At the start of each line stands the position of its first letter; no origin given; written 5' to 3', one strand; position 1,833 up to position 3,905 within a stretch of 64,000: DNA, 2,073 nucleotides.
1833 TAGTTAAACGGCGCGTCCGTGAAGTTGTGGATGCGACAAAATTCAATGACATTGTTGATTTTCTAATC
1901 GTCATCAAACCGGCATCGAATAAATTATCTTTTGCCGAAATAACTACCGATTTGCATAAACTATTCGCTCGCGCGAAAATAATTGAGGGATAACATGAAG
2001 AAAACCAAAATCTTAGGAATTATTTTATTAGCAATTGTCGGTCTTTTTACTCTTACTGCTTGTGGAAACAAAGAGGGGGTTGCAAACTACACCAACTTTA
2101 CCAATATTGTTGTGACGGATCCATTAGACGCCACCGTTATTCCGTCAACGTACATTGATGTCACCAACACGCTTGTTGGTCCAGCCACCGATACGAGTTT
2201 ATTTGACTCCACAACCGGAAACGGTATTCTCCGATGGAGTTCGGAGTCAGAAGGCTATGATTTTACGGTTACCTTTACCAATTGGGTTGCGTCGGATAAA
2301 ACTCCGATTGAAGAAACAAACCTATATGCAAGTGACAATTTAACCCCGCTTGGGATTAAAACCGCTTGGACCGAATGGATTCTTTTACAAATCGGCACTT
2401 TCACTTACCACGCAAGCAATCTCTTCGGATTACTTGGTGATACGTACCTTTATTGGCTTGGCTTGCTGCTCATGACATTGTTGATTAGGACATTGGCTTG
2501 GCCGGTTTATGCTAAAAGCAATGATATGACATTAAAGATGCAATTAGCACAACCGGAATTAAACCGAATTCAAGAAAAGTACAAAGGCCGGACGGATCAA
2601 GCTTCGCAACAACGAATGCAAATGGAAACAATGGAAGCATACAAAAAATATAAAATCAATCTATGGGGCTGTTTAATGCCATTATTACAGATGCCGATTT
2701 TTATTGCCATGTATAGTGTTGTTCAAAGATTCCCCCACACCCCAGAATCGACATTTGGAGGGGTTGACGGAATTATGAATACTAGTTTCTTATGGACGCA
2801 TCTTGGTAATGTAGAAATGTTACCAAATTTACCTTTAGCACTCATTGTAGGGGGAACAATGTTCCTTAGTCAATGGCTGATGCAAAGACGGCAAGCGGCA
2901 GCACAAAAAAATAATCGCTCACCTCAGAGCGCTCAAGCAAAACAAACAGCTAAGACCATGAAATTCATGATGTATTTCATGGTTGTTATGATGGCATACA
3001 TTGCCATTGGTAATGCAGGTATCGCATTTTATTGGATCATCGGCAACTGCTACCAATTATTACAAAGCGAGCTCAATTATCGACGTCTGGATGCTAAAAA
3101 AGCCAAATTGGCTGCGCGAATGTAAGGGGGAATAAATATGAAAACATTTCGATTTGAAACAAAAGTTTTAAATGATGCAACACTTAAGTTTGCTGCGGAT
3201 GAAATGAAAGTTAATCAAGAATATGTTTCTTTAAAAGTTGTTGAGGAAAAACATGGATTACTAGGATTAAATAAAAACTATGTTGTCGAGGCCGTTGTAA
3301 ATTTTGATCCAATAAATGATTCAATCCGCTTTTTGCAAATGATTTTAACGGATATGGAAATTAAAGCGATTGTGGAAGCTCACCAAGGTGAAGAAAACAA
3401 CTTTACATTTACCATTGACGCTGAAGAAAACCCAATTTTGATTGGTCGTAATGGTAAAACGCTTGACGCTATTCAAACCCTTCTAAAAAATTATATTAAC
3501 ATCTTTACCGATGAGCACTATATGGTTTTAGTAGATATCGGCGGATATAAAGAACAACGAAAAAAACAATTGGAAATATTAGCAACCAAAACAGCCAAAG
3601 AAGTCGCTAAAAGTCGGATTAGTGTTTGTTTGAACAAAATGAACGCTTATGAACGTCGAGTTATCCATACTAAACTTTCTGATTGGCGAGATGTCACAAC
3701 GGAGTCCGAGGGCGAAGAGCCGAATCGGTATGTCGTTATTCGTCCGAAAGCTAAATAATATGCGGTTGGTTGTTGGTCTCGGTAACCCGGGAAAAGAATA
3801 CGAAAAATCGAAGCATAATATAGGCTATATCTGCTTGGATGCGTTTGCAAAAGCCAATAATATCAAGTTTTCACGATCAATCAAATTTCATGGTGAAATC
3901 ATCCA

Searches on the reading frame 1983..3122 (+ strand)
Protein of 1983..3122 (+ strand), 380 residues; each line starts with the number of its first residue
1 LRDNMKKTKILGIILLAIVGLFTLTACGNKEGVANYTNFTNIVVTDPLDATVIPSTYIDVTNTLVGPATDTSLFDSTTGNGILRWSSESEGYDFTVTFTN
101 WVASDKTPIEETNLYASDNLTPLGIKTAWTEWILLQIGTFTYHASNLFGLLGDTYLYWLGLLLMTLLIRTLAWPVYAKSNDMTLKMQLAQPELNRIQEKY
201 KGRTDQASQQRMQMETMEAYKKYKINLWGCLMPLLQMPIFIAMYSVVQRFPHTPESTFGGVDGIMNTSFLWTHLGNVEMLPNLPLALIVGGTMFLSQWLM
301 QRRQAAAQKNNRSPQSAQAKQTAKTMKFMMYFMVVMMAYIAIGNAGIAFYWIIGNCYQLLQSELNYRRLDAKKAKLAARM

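Call 67: search_protein_families(library=pfam, proteins=[window:1983-3122:+], max_evalue=0.000001)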
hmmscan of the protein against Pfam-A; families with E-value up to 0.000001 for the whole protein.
window:1983-3122:+ (380 aa): 1 family
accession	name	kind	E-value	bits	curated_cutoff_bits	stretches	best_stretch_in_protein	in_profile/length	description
PF02096.25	60KD_IMP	-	9.5e-39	133.4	35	1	157-362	1-158/163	60Kd inner membrane protein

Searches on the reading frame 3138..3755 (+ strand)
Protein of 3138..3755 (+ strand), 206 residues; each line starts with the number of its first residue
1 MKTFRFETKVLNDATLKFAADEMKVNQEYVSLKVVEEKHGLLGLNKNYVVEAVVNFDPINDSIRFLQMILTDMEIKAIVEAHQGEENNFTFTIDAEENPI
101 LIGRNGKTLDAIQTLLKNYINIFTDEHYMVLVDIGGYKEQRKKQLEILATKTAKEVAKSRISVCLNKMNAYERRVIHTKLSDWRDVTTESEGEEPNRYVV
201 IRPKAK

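Call 67: search_protein_families(library=pfam, proteins=[window:3138-3755:+], max_evalue=0.000001)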
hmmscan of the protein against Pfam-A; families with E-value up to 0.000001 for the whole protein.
window:3138-3755:+ (206 aa): 2 families
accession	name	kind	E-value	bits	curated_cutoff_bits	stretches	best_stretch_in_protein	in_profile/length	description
PF01424.28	R3H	-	1.7e-18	66.8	26.8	1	144-203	2-60/60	R3H domain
PF13083.13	KH_KhpA-B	-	1e-10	41.8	32.1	1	65-122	7-64/73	KhpA/KhpB, KH domain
